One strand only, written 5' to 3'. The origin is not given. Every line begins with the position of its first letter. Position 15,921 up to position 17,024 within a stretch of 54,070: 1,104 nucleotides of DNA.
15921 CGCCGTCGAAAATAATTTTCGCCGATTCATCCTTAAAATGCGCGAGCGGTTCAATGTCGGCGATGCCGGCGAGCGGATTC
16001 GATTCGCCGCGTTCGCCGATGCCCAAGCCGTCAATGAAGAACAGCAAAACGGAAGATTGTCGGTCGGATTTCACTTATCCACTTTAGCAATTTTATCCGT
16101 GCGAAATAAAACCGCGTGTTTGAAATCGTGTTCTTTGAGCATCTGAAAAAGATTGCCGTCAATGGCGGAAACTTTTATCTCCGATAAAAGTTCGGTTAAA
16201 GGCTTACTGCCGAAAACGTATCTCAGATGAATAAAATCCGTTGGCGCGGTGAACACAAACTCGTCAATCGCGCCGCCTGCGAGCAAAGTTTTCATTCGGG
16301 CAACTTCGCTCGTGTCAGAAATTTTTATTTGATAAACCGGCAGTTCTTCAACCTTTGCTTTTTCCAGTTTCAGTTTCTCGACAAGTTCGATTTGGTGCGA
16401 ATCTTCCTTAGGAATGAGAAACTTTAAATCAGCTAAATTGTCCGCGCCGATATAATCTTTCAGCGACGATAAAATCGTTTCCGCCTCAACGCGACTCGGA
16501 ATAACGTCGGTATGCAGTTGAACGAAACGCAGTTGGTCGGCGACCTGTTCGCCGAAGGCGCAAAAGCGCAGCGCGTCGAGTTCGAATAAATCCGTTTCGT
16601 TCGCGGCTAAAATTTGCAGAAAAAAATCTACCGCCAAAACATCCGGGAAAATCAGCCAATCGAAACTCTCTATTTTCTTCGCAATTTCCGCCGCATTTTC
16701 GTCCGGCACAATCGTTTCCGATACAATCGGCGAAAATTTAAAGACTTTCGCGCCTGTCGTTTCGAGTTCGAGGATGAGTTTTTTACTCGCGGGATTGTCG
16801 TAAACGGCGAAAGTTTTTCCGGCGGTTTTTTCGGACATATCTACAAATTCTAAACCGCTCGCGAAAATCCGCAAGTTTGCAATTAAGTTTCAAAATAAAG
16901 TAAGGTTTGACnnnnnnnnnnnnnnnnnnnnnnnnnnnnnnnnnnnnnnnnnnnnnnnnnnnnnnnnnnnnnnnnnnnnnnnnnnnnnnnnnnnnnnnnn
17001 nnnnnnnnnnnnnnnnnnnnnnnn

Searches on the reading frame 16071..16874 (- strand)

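Call 93: search_protein_families(library=pfam, proteins=[window:16071-16874:-], max_evalue=0.00001)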
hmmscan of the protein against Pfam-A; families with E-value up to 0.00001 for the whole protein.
window:16071-16874:- (267 aa): 1 family
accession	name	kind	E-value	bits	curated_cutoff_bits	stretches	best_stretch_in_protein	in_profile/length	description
PF02602.20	HEM4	-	2.9e-22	79.4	27.5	1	35-255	5-219/231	Uroporphyrinogen-III synthase HemD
